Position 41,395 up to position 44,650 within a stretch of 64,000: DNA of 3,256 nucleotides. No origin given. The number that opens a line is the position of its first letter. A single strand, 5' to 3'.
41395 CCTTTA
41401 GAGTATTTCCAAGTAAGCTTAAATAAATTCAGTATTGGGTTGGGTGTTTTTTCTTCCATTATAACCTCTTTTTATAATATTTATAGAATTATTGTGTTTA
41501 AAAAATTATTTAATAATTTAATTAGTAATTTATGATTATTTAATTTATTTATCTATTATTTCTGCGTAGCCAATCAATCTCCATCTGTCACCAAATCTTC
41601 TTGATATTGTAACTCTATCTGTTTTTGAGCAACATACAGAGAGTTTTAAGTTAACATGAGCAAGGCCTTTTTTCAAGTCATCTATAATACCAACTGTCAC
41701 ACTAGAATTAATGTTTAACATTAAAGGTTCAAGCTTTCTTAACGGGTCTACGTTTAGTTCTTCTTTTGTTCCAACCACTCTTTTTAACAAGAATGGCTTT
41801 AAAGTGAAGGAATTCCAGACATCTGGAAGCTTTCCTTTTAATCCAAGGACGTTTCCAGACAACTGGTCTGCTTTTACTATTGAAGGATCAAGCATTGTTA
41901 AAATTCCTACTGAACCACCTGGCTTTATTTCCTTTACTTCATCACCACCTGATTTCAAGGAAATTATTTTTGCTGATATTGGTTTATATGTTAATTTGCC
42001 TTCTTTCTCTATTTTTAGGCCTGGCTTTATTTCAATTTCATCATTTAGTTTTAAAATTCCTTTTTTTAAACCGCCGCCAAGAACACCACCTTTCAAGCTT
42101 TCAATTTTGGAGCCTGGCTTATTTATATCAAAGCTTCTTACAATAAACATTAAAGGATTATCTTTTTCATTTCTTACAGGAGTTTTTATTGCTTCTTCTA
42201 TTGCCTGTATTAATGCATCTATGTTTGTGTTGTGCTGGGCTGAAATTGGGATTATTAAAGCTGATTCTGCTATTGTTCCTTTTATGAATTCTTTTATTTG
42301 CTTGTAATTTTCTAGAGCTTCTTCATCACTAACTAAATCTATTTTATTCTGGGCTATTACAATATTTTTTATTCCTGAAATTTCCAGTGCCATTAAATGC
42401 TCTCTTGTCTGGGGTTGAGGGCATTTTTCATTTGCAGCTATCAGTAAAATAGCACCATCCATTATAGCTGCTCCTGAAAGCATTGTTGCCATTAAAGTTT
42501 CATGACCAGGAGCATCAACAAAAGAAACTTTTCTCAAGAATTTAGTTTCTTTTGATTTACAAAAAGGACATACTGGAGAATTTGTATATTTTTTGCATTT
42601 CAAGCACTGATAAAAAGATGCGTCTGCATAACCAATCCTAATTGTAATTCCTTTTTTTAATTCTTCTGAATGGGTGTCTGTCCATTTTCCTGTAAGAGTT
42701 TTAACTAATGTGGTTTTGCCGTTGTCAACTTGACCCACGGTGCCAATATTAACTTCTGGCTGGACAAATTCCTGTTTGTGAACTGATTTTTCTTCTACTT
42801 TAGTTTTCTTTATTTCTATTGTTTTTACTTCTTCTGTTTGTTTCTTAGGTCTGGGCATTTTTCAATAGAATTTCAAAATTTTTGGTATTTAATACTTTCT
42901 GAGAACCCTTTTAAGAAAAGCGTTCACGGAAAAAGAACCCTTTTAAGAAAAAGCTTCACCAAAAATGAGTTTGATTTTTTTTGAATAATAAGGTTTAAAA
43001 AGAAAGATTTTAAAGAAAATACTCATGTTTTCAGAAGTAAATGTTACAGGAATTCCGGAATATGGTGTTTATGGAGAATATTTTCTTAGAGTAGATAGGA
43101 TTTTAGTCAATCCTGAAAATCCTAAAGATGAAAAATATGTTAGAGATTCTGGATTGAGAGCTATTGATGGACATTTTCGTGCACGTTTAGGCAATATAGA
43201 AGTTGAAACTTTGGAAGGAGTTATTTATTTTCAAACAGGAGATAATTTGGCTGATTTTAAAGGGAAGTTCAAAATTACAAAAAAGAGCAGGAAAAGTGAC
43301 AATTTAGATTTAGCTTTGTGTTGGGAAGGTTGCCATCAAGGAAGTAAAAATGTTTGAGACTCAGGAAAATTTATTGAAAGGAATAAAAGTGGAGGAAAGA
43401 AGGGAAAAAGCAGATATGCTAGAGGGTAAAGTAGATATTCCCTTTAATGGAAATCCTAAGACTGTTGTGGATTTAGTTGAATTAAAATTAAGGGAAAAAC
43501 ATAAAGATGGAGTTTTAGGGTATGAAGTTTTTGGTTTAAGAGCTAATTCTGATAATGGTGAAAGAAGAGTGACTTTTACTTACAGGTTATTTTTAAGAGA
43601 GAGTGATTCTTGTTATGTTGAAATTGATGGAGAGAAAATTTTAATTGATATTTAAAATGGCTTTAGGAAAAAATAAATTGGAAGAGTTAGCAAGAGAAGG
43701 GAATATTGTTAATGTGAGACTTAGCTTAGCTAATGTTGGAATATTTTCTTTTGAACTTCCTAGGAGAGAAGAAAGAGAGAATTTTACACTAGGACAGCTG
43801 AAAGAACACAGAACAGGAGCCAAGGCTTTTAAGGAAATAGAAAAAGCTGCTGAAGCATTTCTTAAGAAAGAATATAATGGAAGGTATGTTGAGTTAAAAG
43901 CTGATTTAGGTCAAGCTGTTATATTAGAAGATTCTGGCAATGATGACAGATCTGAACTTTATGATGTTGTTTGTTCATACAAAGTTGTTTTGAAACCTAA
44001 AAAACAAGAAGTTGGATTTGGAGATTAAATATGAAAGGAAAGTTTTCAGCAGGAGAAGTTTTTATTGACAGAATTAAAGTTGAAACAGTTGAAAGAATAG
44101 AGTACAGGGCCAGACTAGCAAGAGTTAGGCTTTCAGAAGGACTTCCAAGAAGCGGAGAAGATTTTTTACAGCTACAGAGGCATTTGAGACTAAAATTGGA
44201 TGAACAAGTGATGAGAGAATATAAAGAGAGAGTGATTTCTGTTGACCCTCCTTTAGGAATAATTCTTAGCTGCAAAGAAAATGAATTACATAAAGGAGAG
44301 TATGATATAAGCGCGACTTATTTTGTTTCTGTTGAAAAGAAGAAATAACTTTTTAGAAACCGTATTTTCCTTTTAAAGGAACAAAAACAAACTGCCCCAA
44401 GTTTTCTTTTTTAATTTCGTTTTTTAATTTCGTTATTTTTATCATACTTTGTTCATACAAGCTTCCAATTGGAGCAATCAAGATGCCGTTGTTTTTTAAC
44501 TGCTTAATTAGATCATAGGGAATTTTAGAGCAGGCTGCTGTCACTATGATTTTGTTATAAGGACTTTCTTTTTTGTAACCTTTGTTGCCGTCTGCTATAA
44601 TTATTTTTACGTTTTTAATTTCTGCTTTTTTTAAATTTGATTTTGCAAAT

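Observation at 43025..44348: Tightly coupled operon of four small proteins (110/101/127/105 aa) with no recognisable domains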

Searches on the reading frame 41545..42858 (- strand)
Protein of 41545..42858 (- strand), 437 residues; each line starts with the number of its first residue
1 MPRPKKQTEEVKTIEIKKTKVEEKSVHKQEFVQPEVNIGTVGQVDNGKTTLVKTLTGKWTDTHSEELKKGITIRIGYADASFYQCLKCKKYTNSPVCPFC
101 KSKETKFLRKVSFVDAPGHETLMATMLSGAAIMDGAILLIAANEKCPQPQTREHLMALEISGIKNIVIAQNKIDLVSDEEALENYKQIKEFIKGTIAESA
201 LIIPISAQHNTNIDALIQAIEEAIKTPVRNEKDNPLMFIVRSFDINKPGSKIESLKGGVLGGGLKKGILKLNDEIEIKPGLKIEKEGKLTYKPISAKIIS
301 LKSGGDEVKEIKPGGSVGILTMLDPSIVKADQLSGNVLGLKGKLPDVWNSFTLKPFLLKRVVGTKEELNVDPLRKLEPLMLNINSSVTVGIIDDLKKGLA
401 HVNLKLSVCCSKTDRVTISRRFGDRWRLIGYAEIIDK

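Call 9: find_encoding_contigs(protein=window:41545-42858:-, flank=10000)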
Protein window:41545-42858:- (437 aa): 6 contigs read that carry it; 4 places shown.
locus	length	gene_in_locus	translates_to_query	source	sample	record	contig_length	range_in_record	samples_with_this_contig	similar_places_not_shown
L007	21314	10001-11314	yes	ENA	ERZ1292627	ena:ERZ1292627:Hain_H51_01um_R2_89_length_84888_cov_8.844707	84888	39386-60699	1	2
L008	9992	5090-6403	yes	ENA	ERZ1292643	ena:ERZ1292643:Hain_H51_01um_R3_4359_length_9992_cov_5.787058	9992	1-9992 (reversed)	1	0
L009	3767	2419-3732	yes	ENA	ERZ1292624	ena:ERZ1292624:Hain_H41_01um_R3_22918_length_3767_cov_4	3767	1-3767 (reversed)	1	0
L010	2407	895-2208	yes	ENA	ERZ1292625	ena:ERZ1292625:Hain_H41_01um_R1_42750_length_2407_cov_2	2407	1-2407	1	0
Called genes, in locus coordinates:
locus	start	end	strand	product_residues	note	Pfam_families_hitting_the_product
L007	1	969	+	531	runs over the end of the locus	-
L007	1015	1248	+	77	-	PF04014:MazE_antitoxin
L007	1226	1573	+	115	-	PF02452:PemK_toxin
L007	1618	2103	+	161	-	-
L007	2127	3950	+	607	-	PF01261:AP_endonuc_2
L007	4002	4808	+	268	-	-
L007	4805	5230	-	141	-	-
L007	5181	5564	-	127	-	-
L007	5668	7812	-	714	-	PF01326:PPDK_N, PF00391:PEP-utilizers, PF02896:PEP-utilizers_C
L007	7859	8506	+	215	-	PF01135:PCMT, PF00398:RrnaAD, PF05175:MTS (weak), PF01189:Methyltr_RsmB-F (faint), PF13847:Methyltransf_31, PF13649:Methyltransf_25 (weak)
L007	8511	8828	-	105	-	-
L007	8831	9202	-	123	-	-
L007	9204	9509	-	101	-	-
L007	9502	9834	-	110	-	-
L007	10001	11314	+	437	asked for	PF03193:RsgA_GTPase (faint), PF00009:GTP_EFTU, PF09173:eIF2_C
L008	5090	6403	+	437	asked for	PF03193:RsgA_GTPase (faint), PF00009:GTP_EFTU, PF09173:eIF2_C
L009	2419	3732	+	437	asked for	PF03193:RsgA_GTPase (faint), PF00009:GTP_EFTU, PF09173:eIF2_C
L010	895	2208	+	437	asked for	PF03193:RsgA_GTPase (faint), PF00009:GTP_EFTU, PF09173:eIF2_C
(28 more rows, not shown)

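Call 11: find_related_loci(query=window:41545-42858:-, collection=genome_contigs, flank=6000)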
Query window:41545-42858:- (437 aa) in genome_contigs; peptide patterns used: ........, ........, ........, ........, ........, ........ (x = any residue, [..] = any of these).
355 stretches matched a pattern; 170 encode a relative of the query (tblastn E <= 1e-3); the best 80 are kept; 80 distinct loci.
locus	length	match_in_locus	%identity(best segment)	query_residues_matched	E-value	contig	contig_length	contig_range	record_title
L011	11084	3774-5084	89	1-437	0e+0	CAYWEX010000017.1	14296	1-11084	MAG TPA_asm: Candidatus Woesearchaeota archaeon isolate SRP178908_co1_347 genome assembly, contig: NODE_2867_length_1429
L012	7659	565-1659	88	72-437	0e+0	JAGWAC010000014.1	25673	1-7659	Candidatus Woesearchaeota archaeon isolate RIFCSPHIGHO2_02_FULL_29_19 rifcsphigho2_02_scaffold_3192, whole genome shotgu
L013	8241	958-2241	74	5-434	0e+0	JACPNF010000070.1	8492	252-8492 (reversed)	MAG: Candidatus Woesearchaeota archaeon isolate NC_groundwater_568_Ag_S-0.1um_31_11 S35_SO-1_scaffold_503487, whole geno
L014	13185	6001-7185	65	33-435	1e-174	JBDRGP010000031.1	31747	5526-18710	MAG: Candidatus Woesearchaeota archaeon isolate MEGAHIT-group-1.443 k141_9388109, whole genome shotgun sequence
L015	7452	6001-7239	65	22-434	2e-174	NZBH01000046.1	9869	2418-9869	MAG: archaeon isolate ARS1414 MHASMcontig_201974, whole genome shotgun sequence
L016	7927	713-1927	65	28-434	3e-172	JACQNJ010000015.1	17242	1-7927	MAG: Candidatus Woesearchaeota archaeon isolate NC_groundwater_1252_Ag_S-0.1um_33_315 S_p1_S3_coassembly_k141_1024684, w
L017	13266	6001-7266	62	15-435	4e-171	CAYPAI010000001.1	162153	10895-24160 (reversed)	MAG TPA_asm: Candidatus Woesearchaeota archaeon isolate binchicken_co141_211 genome assembly, contig: NODE_182_length_16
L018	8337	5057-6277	64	29-434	1e-170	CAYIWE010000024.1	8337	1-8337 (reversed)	MAG TPA_asm: Candidatus Woesearchaeota archaeon isolate ERP119705_co3_634 genome assembly, contig: NODE_10737_length_833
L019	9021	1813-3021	63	32-432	9e-171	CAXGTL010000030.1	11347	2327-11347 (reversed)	MAG TPA_asm: Candidatus Woesearchaeota archaeon isolate ERR594346_binner12_Refined_66 genome assembly, contig: ERZ540258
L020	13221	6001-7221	62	26-434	4e-169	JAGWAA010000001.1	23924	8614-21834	Candidatus Woesearchaeota archaeon isolate RIFOXYA1_FULL_29_14 rifoxya1_full_scaffold_686, whole genome shotgun sequence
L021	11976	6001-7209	64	34-434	5e-169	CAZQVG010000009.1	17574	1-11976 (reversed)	MAG TPA_asm: Candidatus Woesearchaeota archaeon isolate binchicken_co64_117 genome assembly, contig: NODE_2285_length_17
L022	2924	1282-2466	67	33-435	1e-177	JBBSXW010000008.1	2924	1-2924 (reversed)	MAG: Nanoarchaeota archaeon isolate H51-bin130_1 H51_bin130_1_000000000008, whole genome shotgun sequence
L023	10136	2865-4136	60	16-435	5e-165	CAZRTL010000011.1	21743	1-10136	MAG TPA_asm: Candidatus Woesearchaeota archaeon isolate binchicken_co141_573 genome assembly, contig: NODE_10598_length_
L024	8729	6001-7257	57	15-434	8e-162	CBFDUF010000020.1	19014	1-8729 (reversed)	MAG TPA_asm: uncultured Thermococci archaeon isolate SRR6823439_binner13_Refined_15 genome assembly, contig: ERZ534240.8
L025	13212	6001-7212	61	33-434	1e-161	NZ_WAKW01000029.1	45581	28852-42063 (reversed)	MAG: Methanothermococcus sp. isolate S013_52_esom k151_177957, whole genome shotgun sequence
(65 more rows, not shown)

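Call 43: list_cluster_members(proteins=[L011:2387-2755:-, L093:8699-9058:+, L011:2068-2418:-, L091:8659-9009:+, L093:8327-8671:+, L011:3384-3674:-, L091:7407-7694:+, L011:3070-3393:-, L091:7685-8008:+, L013:623-883:-])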
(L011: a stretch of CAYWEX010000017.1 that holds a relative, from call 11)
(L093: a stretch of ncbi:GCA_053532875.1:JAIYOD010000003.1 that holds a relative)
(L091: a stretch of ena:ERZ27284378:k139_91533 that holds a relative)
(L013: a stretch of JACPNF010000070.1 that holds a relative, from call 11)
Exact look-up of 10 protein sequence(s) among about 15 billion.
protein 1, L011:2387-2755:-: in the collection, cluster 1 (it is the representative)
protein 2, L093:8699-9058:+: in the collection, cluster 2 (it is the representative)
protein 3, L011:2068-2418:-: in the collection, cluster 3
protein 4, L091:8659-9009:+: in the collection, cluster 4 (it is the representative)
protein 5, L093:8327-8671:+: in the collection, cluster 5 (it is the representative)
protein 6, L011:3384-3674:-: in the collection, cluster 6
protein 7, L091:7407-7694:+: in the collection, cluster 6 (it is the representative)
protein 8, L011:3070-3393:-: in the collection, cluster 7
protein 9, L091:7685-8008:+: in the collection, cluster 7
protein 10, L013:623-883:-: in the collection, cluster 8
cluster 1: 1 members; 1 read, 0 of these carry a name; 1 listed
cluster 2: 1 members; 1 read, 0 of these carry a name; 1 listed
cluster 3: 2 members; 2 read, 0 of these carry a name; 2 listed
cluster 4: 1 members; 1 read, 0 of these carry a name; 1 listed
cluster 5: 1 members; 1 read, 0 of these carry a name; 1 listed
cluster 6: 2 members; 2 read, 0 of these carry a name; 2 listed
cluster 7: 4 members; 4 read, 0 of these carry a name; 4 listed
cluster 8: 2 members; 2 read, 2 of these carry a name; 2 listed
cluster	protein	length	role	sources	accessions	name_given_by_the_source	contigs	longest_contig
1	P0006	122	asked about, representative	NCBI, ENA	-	-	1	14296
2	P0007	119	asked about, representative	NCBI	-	-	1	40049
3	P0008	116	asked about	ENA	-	-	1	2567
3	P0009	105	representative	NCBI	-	-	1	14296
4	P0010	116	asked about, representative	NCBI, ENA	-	-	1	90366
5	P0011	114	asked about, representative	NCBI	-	-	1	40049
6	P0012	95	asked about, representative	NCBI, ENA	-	-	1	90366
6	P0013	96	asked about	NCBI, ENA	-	-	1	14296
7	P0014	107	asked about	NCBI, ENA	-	-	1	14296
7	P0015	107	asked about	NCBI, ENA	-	-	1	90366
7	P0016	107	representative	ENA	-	-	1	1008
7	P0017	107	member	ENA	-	-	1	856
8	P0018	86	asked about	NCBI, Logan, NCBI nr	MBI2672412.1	hypothetical protein HYX16_05750 [Candidatus Woesearchaeota archaeon] | hypothetical protein [Candidatus Woesearchaeota archaeon]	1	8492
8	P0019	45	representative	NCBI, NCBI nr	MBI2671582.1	hypothetical protein HYX16_01480 [Candidatus Woesearchaeota archaeon] | hypothetical protein [Candidatus Woesearchaeota archaeon]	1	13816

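Call 64: search_protein_families(library=pfam, proteins=[L011:3070-3393:-], max_evalue=5)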
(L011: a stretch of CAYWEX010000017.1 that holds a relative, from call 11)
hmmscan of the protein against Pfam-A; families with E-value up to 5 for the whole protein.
L011:3070-3393:- (107 aa): 0 families

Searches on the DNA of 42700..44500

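Call 82: search_rna_families(source=window, start=42700, end=44500, threshold=evalue, max_evalue=1)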
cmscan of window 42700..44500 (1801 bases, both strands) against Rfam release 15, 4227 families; matches with E-value up to 1: 0.
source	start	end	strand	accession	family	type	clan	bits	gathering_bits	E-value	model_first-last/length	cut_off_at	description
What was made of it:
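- Tried and rejected: Rfam found nothing on the region (call 82).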

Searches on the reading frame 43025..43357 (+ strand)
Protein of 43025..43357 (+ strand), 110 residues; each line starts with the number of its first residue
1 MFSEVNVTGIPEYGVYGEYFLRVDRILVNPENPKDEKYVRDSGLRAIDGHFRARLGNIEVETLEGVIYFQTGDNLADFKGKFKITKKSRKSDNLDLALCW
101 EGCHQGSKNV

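Call 3: search_protein_families(library=pfam, proteins=[window:43025-43357:+], max_evalue=10)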
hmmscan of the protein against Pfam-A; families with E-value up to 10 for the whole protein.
window:43025-43357:+ (110 aa): 0 families

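Call 4: search_protein_families(library=ncbifam, proteins=[window:43025-43357:+], max_evalue=10)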
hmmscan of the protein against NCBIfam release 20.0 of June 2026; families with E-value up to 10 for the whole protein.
window:43025-43357:+ (110 aa): 0 families

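Call 5: search_solved_structures(query=window:43025-43357:+, max_evalue=10)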
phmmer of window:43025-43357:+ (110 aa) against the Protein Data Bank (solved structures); distinct sequences matched with E-value up to 10: 2.
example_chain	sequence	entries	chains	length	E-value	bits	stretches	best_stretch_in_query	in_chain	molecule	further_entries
8yjg_A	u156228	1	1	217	0.76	13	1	6-66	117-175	ATP-dependent molecular chaperone HSC82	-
6xlb_A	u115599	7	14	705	1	12.6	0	6-56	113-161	ATP-dependent molecular chaperone HSC82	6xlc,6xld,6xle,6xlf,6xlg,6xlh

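Call 12: search_protein_families(library=phrogs, proteins=[window:43025-43357:+], max_evalue=10)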
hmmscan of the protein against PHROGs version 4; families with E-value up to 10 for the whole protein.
window:43025-43357:+ (110 aa): 0 families

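Call 13: search_protein_families(library=padloc, proteins=[window:43025-43357:+], max_evalue=10)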
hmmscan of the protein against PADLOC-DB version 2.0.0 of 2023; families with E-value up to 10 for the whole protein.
window:43025-43357:+ (110 aa): 0 families
